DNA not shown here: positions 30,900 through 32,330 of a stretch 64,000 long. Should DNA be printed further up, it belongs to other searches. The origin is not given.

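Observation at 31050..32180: Small Ras-like GTPase that is itself an integral membrane protein with a periplasmic Pro-Glu tail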

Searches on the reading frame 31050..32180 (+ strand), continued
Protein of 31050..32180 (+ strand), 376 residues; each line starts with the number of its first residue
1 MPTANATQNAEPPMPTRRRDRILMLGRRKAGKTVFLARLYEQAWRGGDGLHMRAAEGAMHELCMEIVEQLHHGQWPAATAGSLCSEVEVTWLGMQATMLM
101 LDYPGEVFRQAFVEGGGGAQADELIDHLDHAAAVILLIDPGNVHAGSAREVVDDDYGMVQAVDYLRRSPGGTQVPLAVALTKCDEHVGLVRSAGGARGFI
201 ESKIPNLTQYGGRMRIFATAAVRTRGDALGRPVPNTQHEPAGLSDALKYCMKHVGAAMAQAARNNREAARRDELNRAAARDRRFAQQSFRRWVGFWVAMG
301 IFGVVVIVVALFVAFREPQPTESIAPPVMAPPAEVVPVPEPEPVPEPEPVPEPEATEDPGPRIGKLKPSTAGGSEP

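Call 17: search_protein_families(library=pfam, proteins=[L001:11041-13074:+, L003:11255-13195:+, L004:11113-12840:+, L007:11194-13176:+, L004:12843-15251:+, L001:13058-14356:+], max_evalue=1)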
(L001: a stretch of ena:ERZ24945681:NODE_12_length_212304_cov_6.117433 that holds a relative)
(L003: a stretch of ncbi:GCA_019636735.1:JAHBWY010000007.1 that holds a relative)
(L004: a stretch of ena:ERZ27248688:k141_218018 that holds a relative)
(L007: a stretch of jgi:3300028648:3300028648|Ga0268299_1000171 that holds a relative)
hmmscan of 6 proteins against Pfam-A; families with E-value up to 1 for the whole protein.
L001:11041-13074:+ (678 aa): 2 families
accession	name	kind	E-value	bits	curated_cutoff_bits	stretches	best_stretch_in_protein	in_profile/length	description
PF18563.6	TubC_N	-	0.19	12.3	26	0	458-481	6-29/52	TubC N-terminal docking domain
PF04145.20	Ctr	-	0.28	12.1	25.3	1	293-373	23-88/151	Ctr copper transporter family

L003:11255-13195:+ (647 aa): 2 families
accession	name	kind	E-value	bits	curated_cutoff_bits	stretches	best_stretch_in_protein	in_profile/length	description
PF20013.4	GAP1-N2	-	0.0036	17.8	24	1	9-80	16-91/139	GTPase-associated protein 1, N-terminal domain type 2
PF11336.14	DUF3138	-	0.83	8.7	27.3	0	448-489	23-66/525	Protein of unknown function (DUF3138)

L004:11113-12840:+ (576 aa): 0 families

L007:11194-13176:+ (661 aa): 4 families
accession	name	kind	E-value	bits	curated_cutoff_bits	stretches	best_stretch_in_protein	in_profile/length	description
PF20013.4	GAP1-N2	-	0.0058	17.1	24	1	11-43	16-48/139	GTPase-associated protein 1, N-terminal domain type 2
PF11157.13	DUF2937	-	0.28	11.4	25.3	1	462-521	76-135/162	Protein of unknown function (DUF2937)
PF04380.18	BMFP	-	0.4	11.6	37.2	0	93-128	21-56/77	Membrane fusogenic activity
PF05783.17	DLIC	-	0.4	9.9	19.7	1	257-330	347-417/471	Dynein light intermediate chain (DLIC)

L004:12843-15251:+ (803 aa): 3 families
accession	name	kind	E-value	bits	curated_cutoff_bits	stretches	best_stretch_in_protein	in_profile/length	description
PF13768.12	VWA_3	-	7.1e-15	55.8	27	1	650-800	6-154/155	von Willebrand factor type A domain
PF13519.12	VWA_2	-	2.8e-05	25.1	27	1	649-750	3-107/107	von Willebrand factor type A domain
PF04811.21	Sec23_trunk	-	0.3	11.1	27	1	646-702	5-65/241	Sec23/Sec24 trunk domain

L001:13058-14356:+ (433 aa): 7 families
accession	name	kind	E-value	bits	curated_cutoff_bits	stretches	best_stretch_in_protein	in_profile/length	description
PF13365.12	Trypsin_2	-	4e-21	76.7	27.6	1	215-397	1-144/144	Trypsin-like peptidase domain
PF00089.32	Trypsin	-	2.5e-12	47.5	20.6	1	216-404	28-200/220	Trypsin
PF10459.15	Peptidase_S46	-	0.00015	21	22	1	374-398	626-650/698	Peptidase S46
PF01732.22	Mycop_pep_DUF31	-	0.086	12.9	27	1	368-398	313-344/346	Mycoplasma peptidase (DUF31)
PF12911.12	OppC_N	-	0.15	12.4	23.9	1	117-148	8-39/53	N-terminal TM domain of oligopeptide transport permease C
PF05950.16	Orthopox_A36R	-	0.2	12.3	25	1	144-205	95-152/158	Orthopoxvirus A36R protein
PF07719.23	TPR_2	-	0.44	11.2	27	1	46-74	3-31/34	Tetratricopeptide repeat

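Call 22: search_solved_structures(query=A2, max_evalue=1, show_alignments=2)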
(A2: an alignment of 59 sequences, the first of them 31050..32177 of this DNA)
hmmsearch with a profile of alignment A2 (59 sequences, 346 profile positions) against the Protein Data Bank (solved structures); distinct sequences matched with E-value up to 1: 8.
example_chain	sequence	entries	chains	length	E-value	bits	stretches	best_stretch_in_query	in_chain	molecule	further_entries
9x6f_A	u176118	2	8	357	0.37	12.9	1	47-73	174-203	Nicotinamide-nucleotide adenylyltransferase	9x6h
8elv_A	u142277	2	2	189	0.39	12.9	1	185-219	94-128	GTPase HRas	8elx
8em0_A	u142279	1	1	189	0.41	12.8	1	185-219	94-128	GTPase HRas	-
8fg3_A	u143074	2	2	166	0.75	11.9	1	186-218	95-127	GTPase HRas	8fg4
8ely_A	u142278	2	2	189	0.79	11.9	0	186-219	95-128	GTPase HRas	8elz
4pel_B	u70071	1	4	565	0.81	11.8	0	77-117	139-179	Penicillin G acylase subunit beta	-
4pem_B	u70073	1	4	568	0.82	11.8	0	77-117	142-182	Penicillin G acylase Beta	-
7reo_A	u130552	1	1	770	1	11.5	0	77-117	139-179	Penicillin G Acylase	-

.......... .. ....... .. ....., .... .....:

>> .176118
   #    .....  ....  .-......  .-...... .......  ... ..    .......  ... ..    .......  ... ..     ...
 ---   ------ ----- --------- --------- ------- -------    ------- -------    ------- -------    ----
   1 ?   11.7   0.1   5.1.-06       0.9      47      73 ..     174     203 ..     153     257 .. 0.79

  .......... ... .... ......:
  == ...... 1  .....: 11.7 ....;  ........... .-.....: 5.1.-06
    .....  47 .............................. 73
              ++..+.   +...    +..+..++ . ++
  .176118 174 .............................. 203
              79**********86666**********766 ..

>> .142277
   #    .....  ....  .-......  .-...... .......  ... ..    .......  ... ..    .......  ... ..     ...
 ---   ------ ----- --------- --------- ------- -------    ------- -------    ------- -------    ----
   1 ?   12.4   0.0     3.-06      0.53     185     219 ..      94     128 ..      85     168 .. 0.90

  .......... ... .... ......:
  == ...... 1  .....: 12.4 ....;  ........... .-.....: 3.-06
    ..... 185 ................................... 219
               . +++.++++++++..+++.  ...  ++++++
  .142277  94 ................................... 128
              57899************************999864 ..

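Call 35: predict_structure(alignment_id=A2)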
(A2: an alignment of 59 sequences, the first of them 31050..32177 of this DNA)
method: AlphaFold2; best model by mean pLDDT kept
length: 376 residues; sequences in the alignment: 59
mean_pLDDT: 87.3   pTM: 0.75
mean pLDDT of the five models: 87.3, 86.5, 86.1, 86.1, 85.9
residues with pLDDT >= 90: 277; 70-90: 27; 50-70: 49; < 50: 23
segments of 3 or more residues with pLDDT < 50: 1-3, 319-325, 327-331, 371-375
pLDDT, mean of each block of 10 residues (from residue 1): 55 82 94 96 96 96 97 89 87 96 89 91 95 97 94 94 96 97 98 98 97 96 97 97 97 95 95 98 98 98 97 75 45 53 64 59 58 47
secondary structure, 60 per line:
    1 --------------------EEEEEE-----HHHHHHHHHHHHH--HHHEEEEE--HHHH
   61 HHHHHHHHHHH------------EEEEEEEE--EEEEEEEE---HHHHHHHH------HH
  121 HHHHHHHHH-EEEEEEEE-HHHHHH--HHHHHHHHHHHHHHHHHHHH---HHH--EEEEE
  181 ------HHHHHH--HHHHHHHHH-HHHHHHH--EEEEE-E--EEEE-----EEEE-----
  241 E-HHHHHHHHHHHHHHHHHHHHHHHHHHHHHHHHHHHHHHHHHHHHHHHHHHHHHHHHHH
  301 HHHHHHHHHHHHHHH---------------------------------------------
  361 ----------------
elements in order: E21-26 H32-44 E50-54 H57-71 E84-91 E94-101 H105-112 H119-129 E131-138 H140-145 H148-167 E176-180 H187-192 H195-203 H205-211 E214-218 E223-226 E232-235 H243-315

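Call 39: fold_search(model_id=the predicted structure, library=pdb)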
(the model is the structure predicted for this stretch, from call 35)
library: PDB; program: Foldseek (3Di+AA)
matches with E <= 10: 1547; with E <= 0.001: 496
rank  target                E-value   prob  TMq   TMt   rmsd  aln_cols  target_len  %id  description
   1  1upt_G                3.2e-06  1.00  0.32  0.63   6.6       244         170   14  Structure of a complex of the golgin-245 GRIP domain with Arl1 (released 2003-10-30)
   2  8sdw                  6.9e-06  1.00  0.30  0.59   6.4       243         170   14  Crystal structure of the non-myristoylated mutant [L8K]Arf1 in complex with a GDP analogue (released 2023-06-28)
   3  7ok7_C                1.1e-05  1.00  0.30  0.56   6.6       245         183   14  Crystal structure of the UNC119B ARL3 complex (released 2021-06-09)
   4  6mij                  1.3e-05  1.00  0.30  0.29   7.0       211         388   14  Crystal structure of EF-Tu from Acinetobacter baumannii in complex with Mg2+ and GDP (released 2018-10-03)
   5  3u2q_A                1.3e-05  1.00  0.30  0.29   6.8       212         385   14  EF-Tu (Escherichia coli) in complex with NVP-LFF571 (released 2012-05-02)
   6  8h8j_A                1.3e-05  1.00  0.29  0.45   6.5       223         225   12  Lodoxamide-bound GPR35 in complex with G13 (released 2023-02-08)
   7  4dhe_A                1.3e-05  1.00  0.28  0.45   6.6       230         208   16  Crystal structure of a probable GTP-binding protein engB from Burkholderia thailandensis (released 2012-02-08)
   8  8fr3_A                1.4e-05  1.00  0.30  0.29   6.8       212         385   15  E. coli EF-Tu in complex with KKL-55 (released 2023-09-20)
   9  5w7q                  1.6e-05  1.00  0.29  0.29   6.5       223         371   14  Crystal Structure of Reconstructed Bacterial Elongation Factor Node 168 (released 2018-04-25)
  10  8f7r_A                1.7e-05  1.00  0.32  0.49   6.9       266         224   10  Gi bound mu-opioid receptor in complex with endomorphin (released 2022-12-14)
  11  7ok7_D                1.8e-05  1.00  0.32  0.62  10.4       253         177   14  Crystal structure of the UNC119B ARL3 complex (released 2021-06-09)
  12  6wd8_8                1.8e-05  1.00  0.31  0.31   5.5       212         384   18  Cryo-EM of elongating ribosome with EF-Tu*GTP elucidates tRNA proofreading (Cognate Structure III-A) (released 2020-07-08)
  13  3pqc_A                1.8e-05  1.00  0.31  0.54   6.5       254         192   14  Crystal structure of Thermotoga maritima ribosome biogenesis GTP-binding protein EngB (YsxC/YihA) in complex with GDP (released 2011-06-08)
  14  5izl_B                1.8e-05  1.00  0.31  0.24  10.9       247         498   17  The crystal structure of human eEFSec in complex with GDPCP (released 2016-10-12)
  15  8y6w_A                1.9e-05  1.00  0.28  0.44   6.3       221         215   11  TUG-1375 and 4-CMTB-bound human FFA2 in complex with Gi (released 2025-04-02)
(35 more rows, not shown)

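Call 42: search_protein_families(library=padloc, proteins=[window:31050-32177:+], max_evalue=0.01)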
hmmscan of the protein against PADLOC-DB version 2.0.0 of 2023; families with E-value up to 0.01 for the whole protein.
window:31050-32177:+ (376 aa): 0 families

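Call 44: find_related_loci(query=A2, collection=genome_contigs, flank=10000)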
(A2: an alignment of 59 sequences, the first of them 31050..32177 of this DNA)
Query A2 (376 aa) in genome_contigs; peptide patterns used: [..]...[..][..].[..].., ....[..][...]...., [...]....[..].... (x = any residue, [..] = any of these).
137 stretches matched a pattern; 93 encode a relative of the query (tblastn E <= 1e-3); the best 80 are kept; 80 distinct loci.
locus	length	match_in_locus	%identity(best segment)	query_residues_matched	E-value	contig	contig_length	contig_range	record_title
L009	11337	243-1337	72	14-376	9e-174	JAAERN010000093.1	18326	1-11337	MAG: Planctomycetota bacterium isolate Nau_6 NauG_CONTIG1860915, whole genome shotgun sequence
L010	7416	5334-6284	80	1-317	1e-172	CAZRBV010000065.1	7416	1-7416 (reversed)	MAG TPA_asm: uncultured Isosphaeraceae bacterium isolate SRP077602_co5_120 genome assembly, contig: NODE_39464_length_74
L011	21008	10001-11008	62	19-352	6e-136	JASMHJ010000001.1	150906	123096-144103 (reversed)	MAG: Phycisphaerales bacterium isolate ETNP7_MAG_7 NODE_1_length_150906_cov_7.471342, whole genome shotgun sequence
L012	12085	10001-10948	63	19-341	8e-134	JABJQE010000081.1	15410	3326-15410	MAG: Phycisphaerae bacterium isolate SI075_bin83 k141_638753, whole genome shotgun sequence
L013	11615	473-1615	55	2-360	6e-133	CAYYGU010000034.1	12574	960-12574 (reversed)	MAG TPA_asm: uncultured Isosphaeraceae bacterium isolate SRP260945_co1_86 genome assembly, contig: NODE_8512_length_1257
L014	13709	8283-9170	68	19-314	4e-132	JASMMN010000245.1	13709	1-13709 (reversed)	MAG: Phycisphaerales bacterium isolate Arabian9_MAG_66 c_000001785244, whole genome shotgun sequence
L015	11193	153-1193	62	2-337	3e-130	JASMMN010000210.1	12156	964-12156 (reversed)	MAG: Phycisphaerales bacterium isolate Arabian9_MAG_66 c_000001442088, whole genome shotgun sequence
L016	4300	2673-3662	62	18-343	7e-128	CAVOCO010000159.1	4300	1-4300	MAG: Phycisphaerae bacterium isolate CBN3_SCM.66 genome assembly, contig: Ga0302137_1009972, whole genome shotgun sequen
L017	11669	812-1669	65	30-315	2e-124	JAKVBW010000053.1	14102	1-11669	MAG: Phycisphaerales bacterium isolate ALOHA_ZT_38 ZT-Phycisphaerales-8_53, whole genome shotgun sequence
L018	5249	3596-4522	61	4-311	8e-123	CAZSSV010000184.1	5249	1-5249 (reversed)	MAG TPA_asm: uncultured Isosphaeraceae bacterium isolate SRP167671_co2_73 genome assembly, contig: NODE_17926_length_524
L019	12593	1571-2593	58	18-356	6e-121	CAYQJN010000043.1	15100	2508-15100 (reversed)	MAG TPA_asm: uncultured Isosphaeraceae bacterium isolate binchicken_co141_465 genome assembly, contig: NODE_16532_length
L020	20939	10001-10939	60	19-346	4e-120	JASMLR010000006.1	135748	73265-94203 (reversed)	MAG: Phycisphaerales bacterium isolate Arabian9_MAG_45 NODE_6_length_135748_cov_9.292457, whole genome shotgun sequence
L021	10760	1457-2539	55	19-364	2e-119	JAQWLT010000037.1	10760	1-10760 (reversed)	MAG: Phycisphaerales bacterium isolate cluster2_bin.133 k141_4586742, whole genome shotgun sequence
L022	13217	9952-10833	60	19-312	7e-119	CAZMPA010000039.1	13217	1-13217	MAG TPA_asm: uncultured Isosphaeraceae bacterium isolate binchicken_co141_495 genome assembly, contig: NODE_19128_length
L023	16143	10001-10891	42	19-315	2e-76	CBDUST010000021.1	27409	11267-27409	MAG TPA_asm: uncultured bacterium isolate SRR22302372_binner13_Refined_15 genome assembly, contig: ERZ25748031.96, whole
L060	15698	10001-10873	36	19-306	3e-56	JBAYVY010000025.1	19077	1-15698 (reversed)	MAG: Phycisphaeraceae bacterium isolate SO_2016_LW3_70 scaffold04117_LW162_2016, whole genome shotgun sequence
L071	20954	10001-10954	38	19-312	1e-52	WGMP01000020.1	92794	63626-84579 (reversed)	MAG: Phycisphaera sp. isolate RI_241 c_000000146218, whole genome shotgun sequence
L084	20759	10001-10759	39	19-251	3e-45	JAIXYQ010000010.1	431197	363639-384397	MAG: Planctomycetaceae bacterium isolate D8_MAG_00020 pond_D8_MAG_00020_000000000007, whole genome shotgun sequence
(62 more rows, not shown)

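Call 49: search_protein_families(library=pfam, proteins=[L084:13505-15181:+, L084:15181-16416:+, L084:16068-17462:+, L084:17494-20490:+, L071:13036-14691:+, L071:14691-15935:+, L071:15227-17065:+, L071:16827-20069:+, L084:10932-13505:+], max_evalue=0.01)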
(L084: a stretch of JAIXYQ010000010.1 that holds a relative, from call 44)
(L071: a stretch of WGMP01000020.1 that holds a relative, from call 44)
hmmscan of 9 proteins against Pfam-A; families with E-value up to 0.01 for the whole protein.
L084:13505-15181:+ (559 aa): 0 families

L084:15181-16416:+ (412 aa): 1 family
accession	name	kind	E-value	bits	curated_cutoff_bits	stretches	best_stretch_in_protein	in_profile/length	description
PF19993.5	DO-GTPase2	-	4.3e-07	30.3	27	0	185-317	80-193/226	Double-GTPase 2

L084:16068-17462:+ (465 aa): 1 family
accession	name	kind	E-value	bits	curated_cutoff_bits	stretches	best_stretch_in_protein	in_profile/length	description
PF20013.4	GAP1-N2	-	4.4e-12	46.7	24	1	117-235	1-130/139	GTPase-associated protein 1, N-terminal domain type 2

L084:17494-20490:+ (999 aa): 1 family
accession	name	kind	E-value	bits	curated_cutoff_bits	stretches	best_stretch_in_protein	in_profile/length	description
PF24481.2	CT398_CC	-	0.00043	20.6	27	1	532-602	23-91/180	CT398-like coiled coil hairpin domain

L071:13036-14691:+ (552 aa): 2 families
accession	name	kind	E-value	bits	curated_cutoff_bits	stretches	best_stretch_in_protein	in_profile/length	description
PF13365.12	Trypsin_2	-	1.8e-18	68.1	27.6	1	156-326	1-137/144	Trypsin-like peptidase domain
PF00089.32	Trypsin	-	0.0001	22.6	20.6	1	155-346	26-206/220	Trypsin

L071:14691-15935:+ (415 aa): 1 family
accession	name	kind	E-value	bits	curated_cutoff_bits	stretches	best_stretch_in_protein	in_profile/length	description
PF19993.5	DO-GTPase2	-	1.6e-07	31.7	27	1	194-313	86-187/226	Double-GTPase 2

L071:15227-17065:+ (613 aa): 2 families
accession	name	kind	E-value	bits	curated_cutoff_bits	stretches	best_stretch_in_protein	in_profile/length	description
PF20013.4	GAP1-N2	-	1.1e-16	61.5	24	1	237-348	1-119/139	GTPase-associated protein 1, N-terminal domain type 2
PF20014.4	GAP1-M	-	2.5e-10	40.9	24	1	380-468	3-92/101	GTPase-associated protein 1, middle domain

L071:16827-20069:+ (1081 aa): 0 families

L084:10932-13505:+ (858 aa): 2 families
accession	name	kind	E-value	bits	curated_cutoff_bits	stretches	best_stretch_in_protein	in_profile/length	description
PF18884.5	TSP3_bac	-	2.1e-11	43.9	25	2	360-381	1-22/22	Bacterial TSP3 repeat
PF20013.4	GAP1-N2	-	0.0078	16.7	24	0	24-106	16-102/139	GTPase-associated protein 1, N-terminal domain type 2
